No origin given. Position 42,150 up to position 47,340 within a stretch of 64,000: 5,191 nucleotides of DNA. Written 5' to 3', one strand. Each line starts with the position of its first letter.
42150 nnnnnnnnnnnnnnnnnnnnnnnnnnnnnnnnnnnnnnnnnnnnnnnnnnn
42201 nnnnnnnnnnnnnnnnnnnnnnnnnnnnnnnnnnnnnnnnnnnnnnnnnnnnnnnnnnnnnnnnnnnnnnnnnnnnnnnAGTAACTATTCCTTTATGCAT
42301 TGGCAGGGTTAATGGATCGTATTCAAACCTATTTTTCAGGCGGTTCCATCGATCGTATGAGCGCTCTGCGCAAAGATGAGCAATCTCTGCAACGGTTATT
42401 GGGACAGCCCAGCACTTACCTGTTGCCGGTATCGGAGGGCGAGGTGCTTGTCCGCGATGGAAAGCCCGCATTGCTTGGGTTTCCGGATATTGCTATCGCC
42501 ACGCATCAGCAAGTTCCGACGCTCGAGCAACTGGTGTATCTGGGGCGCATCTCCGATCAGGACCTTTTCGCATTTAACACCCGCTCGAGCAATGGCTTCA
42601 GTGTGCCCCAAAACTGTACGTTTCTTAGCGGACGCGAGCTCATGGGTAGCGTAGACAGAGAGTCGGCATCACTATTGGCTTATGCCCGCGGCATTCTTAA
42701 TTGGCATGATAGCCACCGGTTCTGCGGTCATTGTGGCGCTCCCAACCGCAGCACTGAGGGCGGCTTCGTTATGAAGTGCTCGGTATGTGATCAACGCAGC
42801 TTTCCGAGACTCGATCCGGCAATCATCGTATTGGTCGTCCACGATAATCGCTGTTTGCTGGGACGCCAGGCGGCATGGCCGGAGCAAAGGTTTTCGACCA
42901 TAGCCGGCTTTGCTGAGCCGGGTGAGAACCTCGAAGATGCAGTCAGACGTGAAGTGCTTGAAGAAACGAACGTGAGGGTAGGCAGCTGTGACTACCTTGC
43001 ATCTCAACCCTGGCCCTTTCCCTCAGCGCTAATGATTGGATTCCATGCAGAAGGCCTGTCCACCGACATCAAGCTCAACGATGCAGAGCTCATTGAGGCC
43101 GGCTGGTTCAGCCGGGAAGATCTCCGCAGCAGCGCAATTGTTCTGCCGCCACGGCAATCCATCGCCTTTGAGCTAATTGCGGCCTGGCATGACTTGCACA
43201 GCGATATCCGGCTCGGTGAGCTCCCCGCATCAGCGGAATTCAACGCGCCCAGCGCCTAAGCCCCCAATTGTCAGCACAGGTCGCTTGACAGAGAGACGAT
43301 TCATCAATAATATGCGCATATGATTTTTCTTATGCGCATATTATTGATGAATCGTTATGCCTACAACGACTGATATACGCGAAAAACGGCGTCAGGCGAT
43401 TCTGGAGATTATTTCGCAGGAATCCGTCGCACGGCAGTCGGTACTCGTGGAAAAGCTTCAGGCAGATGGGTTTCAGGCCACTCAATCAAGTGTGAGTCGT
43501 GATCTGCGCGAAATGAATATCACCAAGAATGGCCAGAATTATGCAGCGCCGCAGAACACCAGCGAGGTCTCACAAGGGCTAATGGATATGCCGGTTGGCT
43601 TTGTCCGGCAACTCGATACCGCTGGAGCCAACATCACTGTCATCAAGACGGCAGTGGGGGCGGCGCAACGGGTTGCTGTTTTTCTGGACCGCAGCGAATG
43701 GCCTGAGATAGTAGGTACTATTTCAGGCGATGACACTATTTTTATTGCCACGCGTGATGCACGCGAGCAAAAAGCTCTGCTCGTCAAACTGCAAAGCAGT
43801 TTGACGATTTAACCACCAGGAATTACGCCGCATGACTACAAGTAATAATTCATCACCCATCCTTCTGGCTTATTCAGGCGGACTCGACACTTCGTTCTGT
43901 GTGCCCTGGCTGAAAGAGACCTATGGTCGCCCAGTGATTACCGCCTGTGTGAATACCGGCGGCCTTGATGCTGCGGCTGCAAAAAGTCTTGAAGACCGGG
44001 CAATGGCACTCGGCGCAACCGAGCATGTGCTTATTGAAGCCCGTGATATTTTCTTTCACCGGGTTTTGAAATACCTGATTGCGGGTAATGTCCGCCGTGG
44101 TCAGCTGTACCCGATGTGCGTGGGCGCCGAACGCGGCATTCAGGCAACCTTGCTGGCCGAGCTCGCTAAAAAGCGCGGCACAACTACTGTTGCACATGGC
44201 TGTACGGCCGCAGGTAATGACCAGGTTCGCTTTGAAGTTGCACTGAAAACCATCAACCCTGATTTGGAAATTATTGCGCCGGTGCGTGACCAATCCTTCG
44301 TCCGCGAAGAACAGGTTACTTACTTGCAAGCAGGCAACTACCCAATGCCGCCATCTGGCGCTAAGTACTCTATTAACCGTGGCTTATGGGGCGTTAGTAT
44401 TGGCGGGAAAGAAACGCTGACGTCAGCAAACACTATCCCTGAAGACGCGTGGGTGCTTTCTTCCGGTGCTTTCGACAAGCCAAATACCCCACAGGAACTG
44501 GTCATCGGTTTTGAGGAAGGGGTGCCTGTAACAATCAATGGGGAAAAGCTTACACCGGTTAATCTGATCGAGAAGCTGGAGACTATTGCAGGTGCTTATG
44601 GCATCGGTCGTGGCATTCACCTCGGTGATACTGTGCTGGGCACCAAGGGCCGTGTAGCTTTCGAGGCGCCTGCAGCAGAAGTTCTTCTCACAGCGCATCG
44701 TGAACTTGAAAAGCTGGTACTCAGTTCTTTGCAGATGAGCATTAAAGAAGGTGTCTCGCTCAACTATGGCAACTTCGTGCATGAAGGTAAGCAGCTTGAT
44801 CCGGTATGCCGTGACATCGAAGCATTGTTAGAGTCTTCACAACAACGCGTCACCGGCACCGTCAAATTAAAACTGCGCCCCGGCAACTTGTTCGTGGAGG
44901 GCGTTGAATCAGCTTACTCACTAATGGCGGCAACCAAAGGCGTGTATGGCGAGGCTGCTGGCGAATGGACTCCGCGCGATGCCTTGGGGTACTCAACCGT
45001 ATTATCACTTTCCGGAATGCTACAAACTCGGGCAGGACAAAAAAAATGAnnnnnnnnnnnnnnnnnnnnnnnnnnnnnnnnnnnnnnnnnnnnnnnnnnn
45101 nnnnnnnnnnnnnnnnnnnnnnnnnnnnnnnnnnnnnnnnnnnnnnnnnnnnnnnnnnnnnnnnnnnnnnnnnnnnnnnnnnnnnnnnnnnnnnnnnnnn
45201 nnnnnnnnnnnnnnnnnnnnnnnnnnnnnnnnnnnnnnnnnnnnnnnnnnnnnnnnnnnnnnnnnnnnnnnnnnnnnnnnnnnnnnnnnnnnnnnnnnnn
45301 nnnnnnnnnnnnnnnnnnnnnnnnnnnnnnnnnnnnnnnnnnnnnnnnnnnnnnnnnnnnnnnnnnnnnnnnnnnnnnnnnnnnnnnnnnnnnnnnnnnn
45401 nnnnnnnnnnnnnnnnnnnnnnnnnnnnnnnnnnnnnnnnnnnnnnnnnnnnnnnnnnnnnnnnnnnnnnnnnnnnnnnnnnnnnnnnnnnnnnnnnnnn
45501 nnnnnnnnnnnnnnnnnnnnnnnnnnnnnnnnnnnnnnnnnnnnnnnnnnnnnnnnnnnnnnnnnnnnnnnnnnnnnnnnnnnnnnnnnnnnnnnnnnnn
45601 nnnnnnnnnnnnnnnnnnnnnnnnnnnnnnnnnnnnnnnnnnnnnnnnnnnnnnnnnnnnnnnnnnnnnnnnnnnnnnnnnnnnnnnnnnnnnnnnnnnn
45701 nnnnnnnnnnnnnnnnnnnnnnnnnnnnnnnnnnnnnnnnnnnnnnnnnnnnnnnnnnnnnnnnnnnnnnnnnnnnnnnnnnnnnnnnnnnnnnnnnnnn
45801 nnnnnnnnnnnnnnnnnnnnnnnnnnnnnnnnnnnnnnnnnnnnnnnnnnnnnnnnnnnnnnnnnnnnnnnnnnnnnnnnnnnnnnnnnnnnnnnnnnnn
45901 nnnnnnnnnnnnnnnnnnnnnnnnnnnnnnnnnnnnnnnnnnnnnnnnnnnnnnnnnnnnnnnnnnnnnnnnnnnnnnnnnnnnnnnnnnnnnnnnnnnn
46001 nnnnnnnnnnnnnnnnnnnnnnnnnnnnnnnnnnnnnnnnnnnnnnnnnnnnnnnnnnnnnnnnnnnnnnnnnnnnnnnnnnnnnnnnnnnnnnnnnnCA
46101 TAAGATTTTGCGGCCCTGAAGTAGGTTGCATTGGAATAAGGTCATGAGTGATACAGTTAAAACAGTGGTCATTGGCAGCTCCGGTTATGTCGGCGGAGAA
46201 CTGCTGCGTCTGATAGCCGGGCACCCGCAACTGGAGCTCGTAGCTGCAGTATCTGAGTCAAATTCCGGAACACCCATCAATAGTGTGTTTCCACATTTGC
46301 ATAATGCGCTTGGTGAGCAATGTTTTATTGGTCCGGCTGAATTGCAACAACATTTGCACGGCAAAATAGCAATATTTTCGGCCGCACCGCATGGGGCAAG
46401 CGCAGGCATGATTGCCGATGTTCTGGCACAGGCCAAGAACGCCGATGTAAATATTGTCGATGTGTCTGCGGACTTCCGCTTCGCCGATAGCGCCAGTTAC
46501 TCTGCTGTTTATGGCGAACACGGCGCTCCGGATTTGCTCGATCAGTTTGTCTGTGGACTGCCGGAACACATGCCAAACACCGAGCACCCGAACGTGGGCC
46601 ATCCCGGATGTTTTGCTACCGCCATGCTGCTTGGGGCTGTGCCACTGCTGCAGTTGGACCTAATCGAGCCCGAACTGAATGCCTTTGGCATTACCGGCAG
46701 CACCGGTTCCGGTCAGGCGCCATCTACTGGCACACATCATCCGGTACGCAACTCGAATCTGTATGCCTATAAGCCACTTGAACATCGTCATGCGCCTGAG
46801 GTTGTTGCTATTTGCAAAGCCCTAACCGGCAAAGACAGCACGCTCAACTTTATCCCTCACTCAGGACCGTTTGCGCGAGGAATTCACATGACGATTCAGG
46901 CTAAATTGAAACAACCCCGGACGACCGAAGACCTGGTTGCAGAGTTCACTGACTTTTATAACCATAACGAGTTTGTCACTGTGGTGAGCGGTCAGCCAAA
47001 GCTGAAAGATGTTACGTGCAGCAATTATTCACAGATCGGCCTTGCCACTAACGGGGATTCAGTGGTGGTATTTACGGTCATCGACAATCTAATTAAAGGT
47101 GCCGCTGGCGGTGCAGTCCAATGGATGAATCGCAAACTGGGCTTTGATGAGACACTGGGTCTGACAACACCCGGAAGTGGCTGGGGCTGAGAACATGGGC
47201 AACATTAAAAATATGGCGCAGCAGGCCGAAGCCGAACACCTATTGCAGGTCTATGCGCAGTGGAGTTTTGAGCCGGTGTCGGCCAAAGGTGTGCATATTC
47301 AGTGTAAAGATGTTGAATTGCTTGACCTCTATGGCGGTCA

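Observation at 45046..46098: Orphan P-loop protein translationally coupled inside the arginine biosynthesis operon: candidate for a missing pathway enzyme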

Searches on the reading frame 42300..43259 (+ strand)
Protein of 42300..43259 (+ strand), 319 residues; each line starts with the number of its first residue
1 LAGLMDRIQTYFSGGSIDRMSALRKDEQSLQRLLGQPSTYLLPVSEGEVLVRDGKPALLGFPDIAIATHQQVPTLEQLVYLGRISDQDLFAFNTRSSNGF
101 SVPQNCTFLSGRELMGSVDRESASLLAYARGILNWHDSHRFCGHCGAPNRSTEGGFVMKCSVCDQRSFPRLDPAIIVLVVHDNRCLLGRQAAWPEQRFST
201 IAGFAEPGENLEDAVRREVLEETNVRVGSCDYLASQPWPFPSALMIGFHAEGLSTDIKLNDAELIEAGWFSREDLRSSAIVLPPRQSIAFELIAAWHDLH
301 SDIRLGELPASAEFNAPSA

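Call 3: search_protein_families(library=pfam, proteins=[window:42300-43259:+], max_evalue=0.01)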
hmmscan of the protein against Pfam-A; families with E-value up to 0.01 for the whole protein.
window:42300-43259:+ (319 aa): 3 families
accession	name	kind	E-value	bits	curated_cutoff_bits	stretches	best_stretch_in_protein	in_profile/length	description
PF00293.34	NUDIX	-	9.3e-17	61.7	21.1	1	173-276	4-119/134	NUDIX domain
PF09296.17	NUDIX-like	-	1.3e-10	42.4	22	1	39-135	2-96/96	NADH pyrophosphatase-like rudimentary NUDIX domain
PF09297.16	Zn_ribbon_NUD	-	7.2e-08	32.4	24.8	1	137-168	1-32/32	NADH pyrophosphatase zinc ribbon domain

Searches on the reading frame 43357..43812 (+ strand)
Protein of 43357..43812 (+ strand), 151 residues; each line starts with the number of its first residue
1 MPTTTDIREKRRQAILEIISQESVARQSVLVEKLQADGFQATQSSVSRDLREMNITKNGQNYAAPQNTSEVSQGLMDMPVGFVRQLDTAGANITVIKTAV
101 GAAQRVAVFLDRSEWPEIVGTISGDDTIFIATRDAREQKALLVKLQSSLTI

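Call 3: search_protein_families(library=pfam, proteins=[window:43357-43812:+], max_evalue=0.01)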
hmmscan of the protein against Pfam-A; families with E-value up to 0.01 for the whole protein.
window:43357-43812:+ (151 aa): 3 families
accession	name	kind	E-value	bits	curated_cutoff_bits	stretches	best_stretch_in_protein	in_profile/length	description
PF02863.23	Arg_repressor_C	-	2.2e-19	69.5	25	1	91-146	12-67/68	Arginine repressor, C-terminal domain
PF01316.27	Arg_repressor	-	7.4e-16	58.1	27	1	8-58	3-53/70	Arginine repressor, DNA binding domain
PF19725.4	RPC5_C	-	0.0036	17.4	27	0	4-64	179-239/244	DNA-directed RNA polymerase III subunit RPC5 C-terminal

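Call 4: search_protein_families(library=ncbifam, proteins=[window:43357-43812:+], max_evalue=0.01)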
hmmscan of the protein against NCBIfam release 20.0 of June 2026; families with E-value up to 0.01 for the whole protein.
window:43357-43812:+ (151 aa): 5 families
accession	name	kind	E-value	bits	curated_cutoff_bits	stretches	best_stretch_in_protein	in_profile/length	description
TIGR01529.1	argR_whole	equivalog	4.6e-33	114.3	130.45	1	10-147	2-144/146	arginine repressor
NF002880.0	PRK03341.1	equivalog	9.8e-27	93.6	200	1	4-146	11-164/170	arginine repressor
NF001680.0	PRK00441.1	equivalog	4.3e-25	88.6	184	1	9-147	3-146/150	arginine repressor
NF003281.1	PRK04280.1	equivalog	9.8e-25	87.4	182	1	9-145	3-144/148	transcriptional regulator AhrC/ArgR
NF003457.0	PRK05066.1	equivalog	1.4e-17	63.7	194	1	8-149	7-152/156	transcriptional regulator ArgR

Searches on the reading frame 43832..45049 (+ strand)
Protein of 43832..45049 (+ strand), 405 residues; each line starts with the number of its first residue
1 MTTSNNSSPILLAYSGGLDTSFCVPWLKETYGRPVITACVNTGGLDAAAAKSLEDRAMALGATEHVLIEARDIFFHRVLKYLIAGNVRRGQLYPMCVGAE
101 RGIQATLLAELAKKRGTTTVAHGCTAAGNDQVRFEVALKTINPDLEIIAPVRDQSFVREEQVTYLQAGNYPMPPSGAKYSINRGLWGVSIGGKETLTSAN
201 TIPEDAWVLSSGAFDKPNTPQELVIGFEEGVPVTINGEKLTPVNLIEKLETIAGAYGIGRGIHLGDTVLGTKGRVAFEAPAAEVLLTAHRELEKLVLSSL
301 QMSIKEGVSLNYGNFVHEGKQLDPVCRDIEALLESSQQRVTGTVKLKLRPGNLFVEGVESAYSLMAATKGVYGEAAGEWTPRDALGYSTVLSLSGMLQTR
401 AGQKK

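Call 3: search_protein_families(library=pfam, proteins=[window:43832-45049:+], max_evalue=0.01)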
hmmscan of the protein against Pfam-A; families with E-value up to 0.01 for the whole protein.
window:43832-45049:+ (405 aa): 2 families
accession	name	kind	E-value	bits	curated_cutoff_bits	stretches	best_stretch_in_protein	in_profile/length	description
PF20979.2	Arginosuc_syn_C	-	3.4e-48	164.6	27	1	179-395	1-216/219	Arginosuccinate synthase C-terminal domain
PF00764.25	Arginosuc_synth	-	8.4e-41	140.1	27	1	10-167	2-158/162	Arginosuccinate synthase N-terminal HUP domain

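Call 4: search_protein_families(library=ncbifam, proteins=[window:43832-45049:+], max_evalue=0.01)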
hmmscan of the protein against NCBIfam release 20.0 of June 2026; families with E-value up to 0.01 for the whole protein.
window:43832-45049:+ (405 aa): 6 families
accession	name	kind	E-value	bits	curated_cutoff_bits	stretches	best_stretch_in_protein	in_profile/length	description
NF001770.0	PRK00509.1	equivalog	7.1e-94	315.1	334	1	8-400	5-396/401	argininosuccinate synthase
TIGR00032.1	argG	equivalog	7.5e-93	311.9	268.2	1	10-396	2-387/394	argininosuccinate synthase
NF010392.0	PRK13820.1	equivalog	1.1e-89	301.2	512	1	10-397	5-387/395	argininosuccinate synthase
NF003385.0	PRK04527.1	equivalog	2.5e-87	293.1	603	1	8-400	4-394/401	argininosuccinate synthase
NF038212.1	argG_rel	exception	2.6e-32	112.1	425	1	4-359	11-362/381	argininosuccinate synthase-related protein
NF003779.0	PRK05370.1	equivalog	3.7e-31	108.4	657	1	10-355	14-371/448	argininosuccinate synthase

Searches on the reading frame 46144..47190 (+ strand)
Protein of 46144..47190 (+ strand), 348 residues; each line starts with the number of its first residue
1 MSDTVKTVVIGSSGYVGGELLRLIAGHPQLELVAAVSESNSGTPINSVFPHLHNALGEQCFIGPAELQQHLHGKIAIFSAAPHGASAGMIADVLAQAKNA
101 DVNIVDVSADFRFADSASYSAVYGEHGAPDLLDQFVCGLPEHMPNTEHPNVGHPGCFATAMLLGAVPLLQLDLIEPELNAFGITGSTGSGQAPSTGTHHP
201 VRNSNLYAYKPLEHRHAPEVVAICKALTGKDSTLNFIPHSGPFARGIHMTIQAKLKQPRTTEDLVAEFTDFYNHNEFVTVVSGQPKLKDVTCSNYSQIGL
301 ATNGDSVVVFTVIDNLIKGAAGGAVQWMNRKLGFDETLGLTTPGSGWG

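Call 3: search_protein_families(library=pfam, proteins=[window:46144-47190:+], max_evalue=0.01)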
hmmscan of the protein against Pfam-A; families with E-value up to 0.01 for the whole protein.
window:46144-47190:+ (348 aa): 4 families
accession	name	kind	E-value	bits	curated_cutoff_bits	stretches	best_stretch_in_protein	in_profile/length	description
PF22698.1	Semialdhyde_dhC_1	-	3.8e-43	147.6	27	1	156-315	1-165/165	Semialdehyde dehydrogenase, dimerisation domain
PF01118.30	Semialdhyde_dh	-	4.7e-17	62.9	26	1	7-142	2-113/121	Semialdehyde dehydrogenase, NAD binding domain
PF02774.23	Semialdhyde_dhC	-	3.9e-11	43.9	26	1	184-318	37-184/184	Semialdehyde dehydrogenase, dimerisation domain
PF01113.26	DapB_N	-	0.0026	18.3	25.6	1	6-41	2-37/124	Dihydrodipicolinate reductase, N-terminus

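Call 4: search_protein_families(library=ncbifam, proteins=[window:46144-47190:+], max_evalue=0.01)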
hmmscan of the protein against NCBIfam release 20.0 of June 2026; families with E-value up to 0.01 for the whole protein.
window:46144-47190:+ (348 aa): 5 families
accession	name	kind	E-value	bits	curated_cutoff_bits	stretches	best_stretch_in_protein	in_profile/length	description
TIGR01850.1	argC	equivalog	5.7e-92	308.6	233.6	1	6-343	2-341/345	N-acetyl-gamma-glutamyl-phosphate reductase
TIGR01851.1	argC_other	equivalog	2.4e-18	66.5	229.85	1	97-333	69-309/310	N-acetyl-gamma-glutamyl-phosphate reductase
NF006416.0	PRK08664.1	subfamily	4.1e-06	26.2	232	1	3-45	2-45/350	aspartate-semialdehyde dehydrogenase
TIGR00978.1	asd_EA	equivalog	1.6e-05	24.2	301.2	1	5-45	1-42/342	aspartate-semialdehyde dehydrogenase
NF011456.0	PRK14874.1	equivalog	0.00022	20.3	223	0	3-113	3-102/346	aspartate-semialdehyde dehydrogenase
